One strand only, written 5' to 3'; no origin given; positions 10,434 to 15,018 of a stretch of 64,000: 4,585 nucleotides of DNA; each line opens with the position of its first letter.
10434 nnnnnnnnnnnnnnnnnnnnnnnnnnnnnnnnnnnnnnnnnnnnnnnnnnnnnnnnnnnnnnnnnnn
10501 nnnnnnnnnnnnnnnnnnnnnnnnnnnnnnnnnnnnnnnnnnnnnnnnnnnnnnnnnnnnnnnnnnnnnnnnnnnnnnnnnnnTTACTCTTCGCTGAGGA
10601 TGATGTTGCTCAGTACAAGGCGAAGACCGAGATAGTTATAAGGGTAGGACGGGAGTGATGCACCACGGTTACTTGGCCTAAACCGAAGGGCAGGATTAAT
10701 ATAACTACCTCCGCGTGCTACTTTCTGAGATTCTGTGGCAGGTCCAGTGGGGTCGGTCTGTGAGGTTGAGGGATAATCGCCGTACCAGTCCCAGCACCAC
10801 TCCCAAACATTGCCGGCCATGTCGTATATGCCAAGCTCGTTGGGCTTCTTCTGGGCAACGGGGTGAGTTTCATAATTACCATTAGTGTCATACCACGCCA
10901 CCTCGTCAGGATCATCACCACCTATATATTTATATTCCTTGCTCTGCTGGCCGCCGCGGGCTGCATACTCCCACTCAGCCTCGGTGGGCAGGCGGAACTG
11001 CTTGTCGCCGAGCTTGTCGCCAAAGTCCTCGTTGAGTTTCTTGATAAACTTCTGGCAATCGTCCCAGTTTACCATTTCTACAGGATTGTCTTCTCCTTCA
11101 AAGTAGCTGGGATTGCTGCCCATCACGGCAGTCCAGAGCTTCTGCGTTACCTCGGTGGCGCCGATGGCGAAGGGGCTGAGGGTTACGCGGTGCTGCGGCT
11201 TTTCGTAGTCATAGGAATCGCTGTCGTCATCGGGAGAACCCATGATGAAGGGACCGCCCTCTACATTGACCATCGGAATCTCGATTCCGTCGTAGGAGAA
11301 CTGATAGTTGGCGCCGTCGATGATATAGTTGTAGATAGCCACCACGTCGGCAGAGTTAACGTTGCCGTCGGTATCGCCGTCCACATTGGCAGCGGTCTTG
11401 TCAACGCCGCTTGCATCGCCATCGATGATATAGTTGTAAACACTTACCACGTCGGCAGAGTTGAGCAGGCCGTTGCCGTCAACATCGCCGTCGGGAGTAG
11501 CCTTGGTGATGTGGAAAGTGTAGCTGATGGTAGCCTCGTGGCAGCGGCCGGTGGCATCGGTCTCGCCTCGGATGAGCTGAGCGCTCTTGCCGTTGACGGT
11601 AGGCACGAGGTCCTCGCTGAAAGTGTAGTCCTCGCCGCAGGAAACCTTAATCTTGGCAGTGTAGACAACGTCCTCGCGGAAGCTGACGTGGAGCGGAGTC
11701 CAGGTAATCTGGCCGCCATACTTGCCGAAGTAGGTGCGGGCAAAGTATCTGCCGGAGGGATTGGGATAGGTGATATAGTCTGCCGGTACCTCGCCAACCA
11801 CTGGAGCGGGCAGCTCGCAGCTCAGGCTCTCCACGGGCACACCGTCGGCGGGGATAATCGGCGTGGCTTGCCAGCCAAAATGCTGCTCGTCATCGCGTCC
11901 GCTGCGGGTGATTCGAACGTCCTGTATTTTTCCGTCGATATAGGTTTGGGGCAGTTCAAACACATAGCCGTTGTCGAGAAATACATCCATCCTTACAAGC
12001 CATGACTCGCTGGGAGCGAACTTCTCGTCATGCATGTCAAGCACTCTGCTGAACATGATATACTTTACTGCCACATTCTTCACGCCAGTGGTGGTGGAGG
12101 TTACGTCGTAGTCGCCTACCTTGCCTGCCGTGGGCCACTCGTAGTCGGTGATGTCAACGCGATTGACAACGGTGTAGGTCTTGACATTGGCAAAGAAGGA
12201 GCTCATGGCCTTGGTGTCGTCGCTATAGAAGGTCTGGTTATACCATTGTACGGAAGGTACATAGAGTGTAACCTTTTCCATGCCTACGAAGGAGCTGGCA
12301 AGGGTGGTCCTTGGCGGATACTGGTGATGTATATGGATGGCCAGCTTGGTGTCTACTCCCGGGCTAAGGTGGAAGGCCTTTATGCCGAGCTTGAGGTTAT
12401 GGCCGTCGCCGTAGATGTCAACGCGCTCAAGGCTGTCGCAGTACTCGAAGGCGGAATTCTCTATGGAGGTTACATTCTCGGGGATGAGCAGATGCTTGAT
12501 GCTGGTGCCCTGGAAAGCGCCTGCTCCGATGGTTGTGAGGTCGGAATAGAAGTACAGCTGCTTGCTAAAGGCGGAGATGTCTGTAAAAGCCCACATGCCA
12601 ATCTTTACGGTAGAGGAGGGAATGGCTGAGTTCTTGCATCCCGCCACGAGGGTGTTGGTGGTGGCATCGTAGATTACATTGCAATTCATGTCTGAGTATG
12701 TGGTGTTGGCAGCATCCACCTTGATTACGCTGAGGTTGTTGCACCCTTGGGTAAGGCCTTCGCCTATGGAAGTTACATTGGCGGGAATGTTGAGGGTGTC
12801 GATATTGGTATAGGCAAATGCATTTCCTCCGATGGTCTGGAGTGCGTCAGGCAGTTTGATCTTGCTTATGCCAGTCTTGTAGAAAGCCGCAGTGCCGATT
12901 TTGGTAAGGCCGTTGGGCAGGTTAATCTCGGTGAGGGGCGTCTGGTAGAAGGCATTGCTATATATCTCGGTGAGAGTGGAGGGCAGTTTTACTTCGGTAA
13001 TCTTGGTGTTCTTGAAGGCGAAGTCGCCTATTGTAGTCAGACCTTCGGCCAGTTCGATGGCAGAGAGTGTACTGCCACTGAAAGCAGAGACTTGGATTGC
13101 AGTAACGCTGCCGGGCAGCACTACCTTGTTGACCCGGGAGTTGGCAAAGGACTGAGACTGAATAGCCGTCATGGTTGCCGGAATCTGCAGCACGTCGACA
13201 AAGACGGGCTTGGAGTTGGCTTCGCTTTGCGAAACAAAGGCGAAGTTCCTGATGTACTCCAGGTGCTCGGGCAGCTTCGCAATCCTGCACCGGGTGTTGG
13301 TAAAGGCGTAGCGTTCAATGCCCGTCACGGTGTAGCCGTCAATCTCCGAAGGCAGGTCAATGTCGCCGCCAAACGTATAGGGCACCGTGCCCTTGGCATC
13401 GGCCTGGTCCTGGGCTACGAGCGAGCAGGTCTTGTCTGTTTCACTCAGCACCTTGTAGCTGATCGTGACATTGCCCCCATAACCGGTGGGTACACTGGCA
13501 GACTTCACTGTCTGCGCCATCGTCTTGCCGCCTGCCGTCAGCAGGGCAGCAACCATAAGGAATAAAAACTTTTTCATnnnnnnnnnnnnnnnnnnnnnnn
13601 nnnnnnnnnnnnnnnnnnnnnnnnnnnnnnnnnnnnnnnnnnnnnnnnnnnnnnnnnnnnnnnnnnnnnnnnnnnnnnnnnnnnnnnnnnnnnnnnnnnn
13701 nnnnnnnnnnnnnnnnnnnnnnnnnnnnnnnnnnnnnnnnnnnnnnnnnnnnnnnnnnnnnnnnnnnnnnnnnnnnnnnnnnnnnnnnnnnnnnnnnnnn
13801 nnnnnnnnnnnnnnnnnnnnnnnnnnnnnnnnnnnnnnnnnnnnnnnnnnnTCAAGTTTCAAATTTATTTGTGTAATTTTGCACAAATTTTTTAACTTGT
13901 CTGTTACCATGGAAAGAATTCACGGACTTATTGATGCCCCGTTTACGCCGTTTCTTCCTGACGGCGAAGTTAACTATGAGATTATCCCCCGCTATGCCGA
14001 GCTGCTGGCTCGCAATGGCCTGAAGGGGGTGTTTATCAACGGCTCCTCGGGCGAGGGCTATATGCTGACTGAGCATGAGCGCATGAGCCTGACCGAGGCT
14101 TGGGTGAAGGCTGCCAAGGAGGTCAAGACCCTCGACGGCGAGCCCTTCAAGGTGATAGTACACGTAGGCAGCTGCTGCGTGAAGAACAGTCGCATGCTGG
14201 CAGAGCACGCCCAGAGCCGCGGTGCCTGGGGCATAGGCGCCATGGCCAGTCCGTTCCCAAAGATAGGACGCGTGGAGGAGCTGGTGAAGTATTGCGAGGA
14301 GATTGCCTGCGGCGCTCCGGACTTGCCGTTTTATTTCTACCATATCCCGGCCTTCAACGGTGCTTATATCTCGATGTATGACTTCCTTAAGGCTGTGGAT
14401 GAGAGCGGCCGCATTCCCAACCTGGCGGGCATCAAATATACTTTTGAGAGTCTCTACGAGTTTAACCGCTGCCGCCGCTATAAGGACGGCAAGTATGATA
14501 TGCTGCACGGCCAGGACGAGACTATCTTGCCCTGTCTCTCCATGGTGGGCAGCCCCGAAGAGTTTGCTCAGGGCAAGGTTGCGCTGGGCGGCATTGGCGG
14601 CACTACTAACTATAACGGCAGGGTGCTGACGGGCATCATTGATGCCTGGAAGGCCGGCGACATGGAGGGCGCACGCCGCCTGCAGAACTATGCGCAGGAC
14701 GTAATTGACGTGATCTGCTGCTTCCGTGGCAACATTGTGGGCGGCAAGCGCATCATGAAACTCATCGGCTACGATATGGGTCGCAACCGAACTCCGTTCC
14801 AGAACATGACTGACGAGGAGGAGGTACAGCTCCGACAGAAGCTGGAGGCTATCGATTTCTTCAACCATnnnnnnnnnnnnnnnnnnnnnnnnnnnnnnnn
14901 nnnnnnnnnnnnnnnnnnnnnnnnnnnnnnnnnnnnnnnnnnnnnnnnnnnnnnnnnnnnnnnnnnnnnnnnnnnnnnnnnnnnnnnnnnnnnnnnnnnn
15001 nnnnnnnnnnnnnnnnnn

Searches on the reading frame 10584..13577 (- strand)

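Call 68: search_protein_families(library=pfam, proteins=[window:10584-13577:-], max_evalue=0.001)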
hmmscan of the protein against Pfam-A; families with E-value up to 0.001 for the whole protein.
window:10584-13577:- (997 aa): 3 families
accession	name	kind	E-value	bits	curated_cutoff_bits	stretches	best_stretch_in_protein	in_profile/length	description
PF13306.12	LRR_5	-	3.6e-57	192.2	27.7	3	86-213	2-123/127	BspA type Leucine rich repeat region (6 copies)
PF03781.23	FGE-sulfatase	-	1.9e-50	172.4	23.3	1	769-988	5-254/255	Sulfatase-modifying factor enzyme 1-like domain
PF00404.24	Dockerin_1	-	0.0004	21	22.9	1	697-752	2-56/57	Dockerin type I domain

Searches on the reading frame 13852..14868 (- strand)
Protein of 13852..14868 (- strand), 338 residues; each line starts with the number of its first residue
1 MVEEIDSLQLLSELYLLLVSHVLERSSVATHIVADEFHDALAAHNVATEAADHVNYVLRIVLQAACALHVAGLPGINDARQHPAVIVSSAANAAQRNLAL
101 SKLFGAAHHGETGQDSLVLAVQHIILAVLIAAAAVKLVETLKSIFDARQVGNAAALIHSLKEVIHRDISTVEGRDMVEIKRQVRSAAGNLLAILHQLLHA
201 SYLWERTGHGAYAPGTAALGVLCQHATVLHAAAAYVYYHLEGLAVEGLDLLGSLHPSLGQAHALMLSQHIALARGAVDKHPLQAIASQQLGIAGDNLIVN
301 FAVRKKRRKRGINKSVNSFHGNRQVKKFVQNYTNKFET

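Call 68: search_protein_families(library=pfam, proteins=[window:13852-14868:-], max_evalue=0.001)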
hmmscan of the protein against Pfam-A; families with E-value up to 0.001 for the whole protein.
window:13852-14868:- (338 aa): 1 family
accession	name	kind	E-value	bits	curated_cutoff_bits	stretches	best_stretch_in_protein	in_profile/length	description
PF13023.12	HD_3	-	0.00082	19.8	22.5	0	131-203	31-104/165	HD domain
